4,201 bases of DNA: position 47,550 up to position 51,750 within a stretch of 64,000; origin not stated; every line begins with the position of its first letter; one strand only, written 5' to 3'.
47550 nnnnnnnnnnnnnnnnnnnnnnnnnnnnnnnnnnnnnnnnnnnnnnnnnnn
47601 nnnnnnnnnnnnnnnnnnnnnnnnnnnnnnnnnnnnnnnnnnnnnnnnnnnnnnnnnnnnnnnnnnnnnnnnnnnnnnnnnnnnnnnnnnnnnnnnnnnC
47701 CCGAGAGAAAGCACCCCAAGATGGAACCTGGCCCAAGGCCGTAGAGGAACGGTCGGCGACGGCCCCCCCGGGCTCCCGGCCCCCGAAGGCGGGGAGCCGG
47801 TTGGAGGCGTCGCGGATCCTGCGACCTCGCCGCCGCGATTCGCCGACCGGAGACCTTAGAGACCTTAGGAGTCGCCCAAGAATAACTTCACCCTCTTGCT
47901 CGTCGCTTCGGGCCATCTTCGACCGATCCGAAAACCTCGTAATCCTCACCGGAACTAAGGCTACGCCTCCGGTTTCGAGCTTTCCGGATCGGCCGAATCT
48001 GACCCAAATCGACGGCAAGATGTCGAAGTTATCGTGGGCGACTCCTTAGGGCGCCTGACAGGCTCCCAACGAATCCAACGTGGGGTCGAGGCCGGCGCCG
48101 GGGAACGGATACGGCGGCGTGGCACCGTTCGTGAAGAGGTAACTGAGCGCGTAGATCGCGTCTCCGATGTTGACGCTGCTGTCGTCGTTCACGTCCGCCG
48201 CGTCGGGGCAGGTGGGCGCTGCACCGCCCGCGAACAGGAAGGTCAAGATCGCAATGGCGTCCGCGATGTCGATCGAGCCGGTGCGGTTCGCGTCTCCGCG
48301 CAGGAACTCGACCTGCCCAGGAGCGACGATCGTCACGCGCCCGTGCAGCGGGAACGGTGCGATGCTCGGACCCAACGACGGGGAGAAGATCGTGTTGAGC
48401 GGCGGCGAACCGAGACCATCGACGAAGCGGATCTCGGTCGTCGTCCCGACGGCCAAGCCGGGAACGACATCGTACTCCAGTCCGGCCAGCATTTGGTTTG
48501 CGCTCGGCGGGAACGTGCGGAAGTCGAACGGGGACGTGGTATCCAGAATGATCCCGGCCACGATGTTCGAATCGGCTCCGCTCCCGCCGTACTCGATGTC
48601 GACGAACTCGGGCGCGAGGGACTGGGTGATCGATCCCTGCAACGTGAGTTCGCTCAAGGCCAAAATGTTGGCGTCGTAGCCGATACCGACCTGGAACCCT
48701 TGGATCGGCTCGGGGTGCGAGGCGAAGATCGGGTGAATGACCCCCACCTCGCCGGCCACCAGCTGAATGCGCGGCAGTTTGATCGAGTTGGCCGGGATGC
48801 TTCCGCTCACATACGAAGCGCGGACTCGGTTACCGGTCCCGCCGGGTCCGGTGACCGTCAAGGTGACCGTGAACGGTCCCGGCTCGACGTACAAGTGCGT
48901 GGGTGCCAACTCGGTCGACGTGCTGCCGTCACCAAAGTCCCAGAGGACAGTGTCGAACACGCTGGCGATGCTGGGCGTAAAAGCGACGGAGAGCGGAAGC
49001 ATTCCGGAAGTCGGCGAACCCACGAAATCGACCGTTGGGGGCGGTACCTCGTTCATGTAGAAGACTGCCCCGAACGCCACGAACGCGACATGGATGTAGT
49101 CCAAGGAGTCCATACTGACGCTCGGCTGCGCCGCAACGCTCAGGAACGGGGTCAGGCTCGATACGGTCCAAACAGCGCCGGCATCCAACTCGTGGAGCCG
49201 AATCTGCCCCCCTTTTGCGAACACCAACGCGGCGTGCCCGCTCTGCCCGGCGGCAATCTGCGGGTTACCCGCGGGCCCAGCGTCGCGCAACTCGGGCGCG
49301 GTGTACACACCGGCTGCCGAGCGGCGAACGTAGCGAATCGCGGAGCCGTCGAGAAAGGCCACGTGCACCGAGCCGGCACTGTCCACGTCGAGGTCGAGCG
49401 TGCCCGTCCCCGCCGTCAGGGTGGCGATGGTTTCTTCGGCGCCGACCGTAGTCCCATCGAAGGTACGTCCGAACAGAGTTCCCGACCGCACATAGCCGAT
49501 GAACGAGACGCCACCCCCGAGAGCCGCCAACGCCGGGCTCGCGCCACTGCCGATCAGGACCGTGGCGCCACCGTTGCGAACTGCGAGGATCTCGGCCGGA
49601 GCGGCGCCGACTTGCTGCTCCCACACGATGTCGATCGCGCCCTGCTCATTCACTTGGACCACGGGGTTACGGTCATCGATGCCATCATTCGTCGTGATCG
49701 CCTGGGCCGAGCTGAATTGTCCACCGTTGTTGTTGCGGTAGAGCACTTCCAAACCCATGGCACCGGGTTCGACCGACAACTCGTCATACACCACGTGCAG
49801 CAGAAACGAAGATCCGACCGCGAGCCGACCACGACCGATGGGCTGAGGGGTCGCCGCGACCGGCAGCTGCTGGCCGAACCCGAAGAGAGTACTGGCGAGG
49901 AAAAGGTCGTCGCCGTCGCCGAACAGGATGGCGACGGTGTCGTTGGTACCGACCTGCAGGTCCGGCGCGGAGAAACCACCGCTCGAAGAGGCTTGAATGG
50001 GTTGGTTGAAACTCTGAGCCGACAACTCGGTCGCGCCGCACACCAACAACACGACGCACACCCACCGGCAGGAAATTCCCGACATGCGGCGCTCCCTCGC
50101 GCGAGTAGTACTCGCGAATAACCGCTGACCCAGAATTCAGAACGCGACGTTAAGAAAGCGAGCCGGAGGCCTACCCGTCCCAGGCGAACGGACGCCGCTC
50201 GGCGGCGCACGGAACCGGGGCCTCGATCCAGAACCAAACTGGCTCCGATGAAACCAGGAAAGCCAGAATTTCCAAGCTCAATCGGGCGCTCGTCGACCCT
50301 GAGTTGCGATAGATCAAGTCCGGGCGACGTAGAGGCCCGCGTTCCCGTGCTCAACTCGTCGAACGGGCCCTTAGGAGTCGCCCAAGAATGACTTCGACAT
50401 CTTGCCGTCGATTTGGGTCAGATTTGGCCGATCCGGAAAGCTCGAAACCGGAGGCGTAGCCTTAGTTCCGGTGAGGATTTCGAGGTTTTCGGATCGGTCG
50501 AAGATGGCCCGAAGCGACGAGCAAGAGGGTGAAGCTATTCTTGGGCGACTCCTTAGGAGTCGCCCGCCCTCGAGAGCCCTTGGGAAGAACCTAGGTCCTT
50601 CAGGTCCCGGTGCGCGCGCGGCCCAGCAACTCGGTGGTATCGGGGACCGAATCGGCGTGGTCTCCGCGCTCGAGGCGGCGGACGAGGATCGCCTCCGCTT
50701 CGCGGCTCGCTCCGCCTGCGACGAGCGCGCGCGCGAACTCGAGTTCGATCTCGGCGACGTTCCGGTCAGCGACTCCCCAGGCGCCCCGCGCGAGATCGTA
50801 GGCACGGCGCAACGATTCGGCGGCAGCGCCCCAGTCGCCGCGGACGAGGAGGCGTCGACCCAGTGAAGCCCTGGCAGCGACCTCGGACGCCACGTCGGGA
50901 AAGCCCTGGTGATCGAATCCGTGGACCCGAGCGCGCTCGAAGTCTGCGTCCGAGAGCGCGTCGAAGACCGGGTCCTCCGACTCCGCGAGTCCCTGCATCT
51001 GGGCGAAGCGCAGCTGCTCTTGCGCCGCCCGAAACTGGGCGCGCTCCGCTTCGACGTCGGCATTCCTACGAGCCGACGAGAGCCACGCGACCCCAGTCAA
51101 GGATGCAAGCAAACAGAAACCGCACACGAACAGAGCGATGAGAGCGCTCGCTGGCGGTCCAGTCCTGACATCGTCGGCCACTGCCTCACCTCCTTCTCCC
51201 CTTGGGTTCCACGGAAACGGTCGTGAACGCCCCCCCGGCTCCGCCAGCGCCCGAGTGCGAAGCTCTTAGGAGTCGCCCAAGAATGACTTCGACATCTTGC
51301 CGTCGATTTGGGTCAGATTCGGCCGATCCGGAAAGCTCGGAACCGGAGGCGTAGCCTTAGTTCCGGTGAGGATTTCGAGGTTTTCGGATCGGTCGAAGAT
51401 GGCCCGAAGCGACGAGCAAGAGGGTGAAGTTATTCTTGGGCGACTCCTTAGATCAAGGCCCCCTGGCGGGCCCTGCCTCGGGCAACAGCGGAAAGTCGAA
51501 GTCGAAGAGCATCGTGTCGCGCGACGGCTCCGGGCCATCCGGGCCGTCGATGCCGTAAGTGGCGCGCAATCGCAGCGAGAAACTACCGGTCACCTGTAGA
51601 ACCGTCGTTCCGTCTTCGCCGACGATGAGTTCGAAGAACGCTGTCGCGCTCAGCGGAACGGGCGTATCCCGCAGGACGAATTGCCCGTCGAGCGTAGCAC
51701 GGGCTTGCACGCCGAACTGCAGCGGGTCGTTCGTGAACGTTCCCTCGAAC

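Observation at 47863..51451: Three copies of a 188-189 bp MITE-like element (27-bp terminal inverted repeats, largely hairpin-forming) within 3.6 kb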

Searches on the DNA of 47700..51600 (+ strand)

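Call 62: search_rna_families(source=window, start=47700, end=51600, threshold=evalue, max_evalue=1)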
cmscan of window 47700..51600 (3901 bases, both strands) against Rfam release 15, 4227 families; matches with E-value up to 1: 2.
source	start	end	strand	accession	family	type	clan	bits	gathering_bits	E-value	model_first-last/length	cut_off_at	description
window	48182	48333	+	RF01754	radC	Cis-reg;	-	23.8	40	0.11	1-149/149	no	radC RNA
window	48810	48858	-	RF02044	CDKN2B-AS_2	Gene; lncRNA;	-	19.2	50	0.84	1-46/46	no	CDKN2B antisense RNA 1 convserved region 2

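Call 68: search_dna_similar(query=window:50369-50557:+, collection=plasmids, mode=distant, max_evalue=0.001, max_rows=10)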
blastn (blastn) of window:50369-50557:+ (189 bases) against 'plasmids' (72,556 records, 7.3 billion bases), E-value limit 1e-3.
No match.

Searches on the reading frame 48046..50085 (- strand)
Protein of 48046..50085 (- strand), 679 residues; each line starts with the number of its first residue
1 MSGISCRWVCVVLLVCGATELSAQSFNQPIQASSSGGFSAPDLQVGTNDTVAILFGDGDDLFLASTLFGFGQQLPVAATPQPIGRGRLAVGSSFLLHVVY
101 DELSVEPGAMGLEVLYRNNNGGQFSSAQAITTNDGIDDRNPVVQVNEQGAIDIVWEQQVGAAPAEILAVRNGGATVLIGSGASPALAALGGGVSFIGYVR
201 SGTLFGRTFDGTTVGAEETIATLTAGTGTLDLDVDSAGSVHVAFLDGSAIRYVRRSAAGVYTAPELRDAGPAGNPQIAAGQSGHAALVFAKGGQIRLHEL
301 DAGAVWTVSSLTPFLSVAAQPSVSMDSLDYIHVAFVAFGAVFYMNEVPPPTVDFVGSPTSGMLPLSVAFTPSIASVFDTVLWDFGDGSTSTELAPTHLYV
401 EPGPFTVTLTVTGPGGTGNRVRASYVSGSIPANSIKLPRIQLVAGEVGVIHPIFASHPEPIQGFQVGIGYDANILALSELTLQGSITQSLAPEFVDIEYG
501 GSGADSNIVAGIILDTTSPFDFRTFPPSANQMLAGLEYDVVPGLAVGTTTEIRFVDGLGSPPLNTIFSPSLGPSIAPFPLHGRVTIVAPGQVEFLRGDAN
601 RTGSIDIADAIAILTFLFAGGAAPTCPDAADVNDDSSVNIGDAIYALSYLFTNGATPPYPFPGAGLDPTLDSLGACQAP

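Call 9: search_protein_families(library=pfam, proteins=[window:48046-50085:-], max_evalue=0.01)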
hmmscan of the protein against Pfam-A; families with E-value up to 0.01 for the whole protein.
window:48046-50085:- (679 aa): 3 families
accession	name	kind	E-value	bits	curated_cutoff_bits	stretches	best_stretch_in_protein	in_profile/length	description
PF18911.6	PKD_4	-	3.9e-12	46.5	27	1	350-421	4-78/85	PKD domain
PF00801.26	PKD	-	1.4e-09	38.2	23.5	1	354-417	4-71/80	PKD domain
PF00404.24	Dockerin_1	-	0.0012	19.4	22.9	1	597-643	2-49/57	Dockerin type I domain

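Call 27: find_encoding_contigs(protein=window:48046-50085:-, flank=3000, max_places=6)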
Protein window:48046-50085:- (679 aa): 3 contigs read that carry it; 3 places shown.
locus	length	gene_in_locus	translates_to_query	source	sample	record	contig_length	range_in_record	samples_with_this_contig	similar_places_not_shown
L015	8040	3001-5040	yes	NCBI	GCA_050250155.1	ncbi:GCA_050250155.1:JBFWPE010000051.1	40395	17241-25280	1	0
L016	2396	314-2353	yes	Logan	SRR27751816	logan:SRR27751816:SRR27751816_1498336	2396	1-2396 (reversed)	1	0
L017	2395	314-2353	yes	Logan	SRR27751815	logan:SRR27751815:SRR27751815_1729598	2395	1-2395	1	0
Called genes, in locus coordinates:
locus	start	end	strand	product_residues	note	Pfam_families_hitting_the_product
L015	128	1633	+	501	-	PF04264:YceI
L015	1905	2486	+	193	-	-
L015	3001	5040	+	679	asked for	PF00801:PKD, PF18911:PKD_4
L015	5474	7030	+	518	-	PF00171:Aldedh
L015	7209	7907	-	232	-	-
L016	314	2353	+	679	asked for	PF00801:PKD, PF18911:PKD_4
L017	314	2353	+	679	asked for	PF00801:PKD, PF18911:PKD_4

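Call 29: find_homologous_proteins(query=window:48046-50085:-, max_evalue=1e-10)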
Query window:48046-50085:- (679 aa): 278 proteins with E <= 1e-10 among 8000 candidates; the best 120 are listed.
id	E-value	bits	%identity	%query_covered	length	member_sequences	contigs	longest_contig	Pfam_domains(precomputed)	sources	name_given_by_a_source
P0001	0.0e+0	1492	100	100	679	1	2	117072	PF00801.27,PF18911.7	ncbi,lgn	ncbi:MAG: PKD domain-containing protein [Planctomycetota bacterium]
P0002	0.0e+0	1124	73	99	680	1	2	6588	PF00801.27,PF18911.7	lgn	-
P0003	1.6e-218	746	52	98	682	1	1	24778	PF00801.27,PF18911.7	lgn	-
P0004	4.7e-182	625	47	99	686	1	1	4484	PF00801.27,PF18911.7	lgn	-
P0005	3.2e-161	556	43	100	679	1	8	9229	PF00801.27,PF18911.7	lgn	-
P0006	5.3e-161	556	43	97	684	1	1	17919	PF00801.27,PF18911.7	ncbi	ncbi:MAG: PKD domain-containing protein [Planctomycetota bacterium]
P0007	8.2e-151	522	49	12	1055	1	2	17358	PF17883.7,PF16820.12,PF00801.27,PF18981.7,PF01835.26,PF18911.7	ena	-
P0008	2.5e-142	494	49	12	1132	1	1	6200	PF16820.12,PF00801.27,PF18981.7,PF23273.2,PF25552.2,PF01835.26,PF18911.7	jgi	jgi:PKD repeat protein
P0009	6.7e-138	479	36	21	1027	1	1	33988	PF16820.12,PF00801.27,PF01835.26,PF18911.7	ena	-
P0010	4.6e-131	457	45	12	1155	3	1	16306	PF16820.12,PF00801.27,PF18981.7,PF23273.2,PF01835.26,PF18911.7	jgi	jgi:PKD repeat protein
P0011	5.1e-127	443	52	12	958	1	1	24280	PF22352.3,PF16820.12,PF00801.27,PF01835.26,PF24107.2,PF18911.7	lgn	-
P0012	1.2e-125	439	48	13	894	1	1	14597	PF16820.12,PF00801.27,PF18981.7,PF01835.26,PF18911.7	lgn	-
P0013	1.4e-122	429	48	12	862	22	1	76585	PF24543.2,PF16820.12,PF00801.27,PF18911.7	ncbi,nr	ncbi:MAG: PKD domain-containing protein, partial [Planctomycetota bacterium]|nr:PKD domain-containin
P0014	1.0e-120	422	48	15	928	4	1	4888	PF00801.27,PF14524.13,PF18911.7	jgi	-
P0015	9.1e-119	416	47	13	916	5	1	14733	PF20609.4,PF24543.2,PF16820.12,PF00801.27,PF18981.7,PF05161.19,PF18911.7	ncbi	ncbi:hypothetical protein CBD41_02995, partial [bacterium TMED181]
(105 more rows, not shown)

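Call 31: find_encoding_contigs(protein=P0002, flank=6000, max_places=4)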
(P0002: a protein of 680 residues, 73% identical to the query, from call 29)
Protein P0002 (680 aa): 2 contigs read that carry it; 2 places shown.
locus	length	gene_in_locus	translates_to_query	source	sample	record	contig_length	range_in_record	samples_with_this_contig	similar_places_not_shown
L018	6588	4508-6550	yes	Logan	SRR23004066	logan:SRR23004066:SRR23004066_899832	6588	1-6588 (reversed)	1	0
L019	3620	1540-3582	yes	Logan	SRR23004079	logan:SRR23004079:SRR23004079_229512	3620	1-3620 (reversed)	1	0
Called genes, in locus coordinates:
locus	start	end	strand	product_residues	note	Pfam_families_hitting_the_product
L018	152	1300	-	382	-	PF04551:GcpE, PF26540:GcpE_C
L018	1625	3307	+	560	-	PF04264:YceI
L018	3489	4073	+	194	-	-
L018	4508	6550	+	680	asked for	PF00801:PKD (weak), PF18911:PKD_4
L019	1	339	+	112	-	?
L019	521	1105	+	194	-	-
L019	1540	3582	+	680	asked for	PF00801:PKD (weak), PF18911:PKD_4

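Call 32: find_encoding_contigs(protein=P0003, flank=6000, max_places=4)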
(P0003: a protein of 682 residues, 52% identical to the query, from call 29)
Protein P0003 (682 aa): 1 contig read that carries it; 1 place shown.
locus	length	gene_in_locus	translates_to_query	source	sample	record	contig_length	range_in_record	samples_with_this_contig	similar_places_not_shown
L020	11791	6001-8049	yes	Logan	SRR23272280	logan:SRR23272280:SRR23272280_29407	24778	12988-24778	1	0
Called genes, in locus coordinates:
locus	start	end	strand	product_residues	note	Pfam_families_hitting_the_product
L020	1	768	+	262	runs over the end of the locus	PF05050:Methyltransf_21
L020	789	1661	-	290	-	PF00535:Glycos_transf_2, PF10111:Glyco_tranf_2_2, PF13641:Glyco_tranf_2_3, PF02709:Glyco_transf_7C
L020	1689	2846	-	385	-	PF04551:GcpE, PF26540:GcpE_C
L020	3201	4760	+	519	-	PF04264:YceI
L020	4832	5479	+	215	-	-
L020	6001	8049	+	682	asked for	PF00801:PKD, PF18911:PKD_4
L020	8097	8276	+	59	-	-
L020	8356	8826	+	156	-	-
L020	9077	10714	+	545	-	PF00171:Aldedh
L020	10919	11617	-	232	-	-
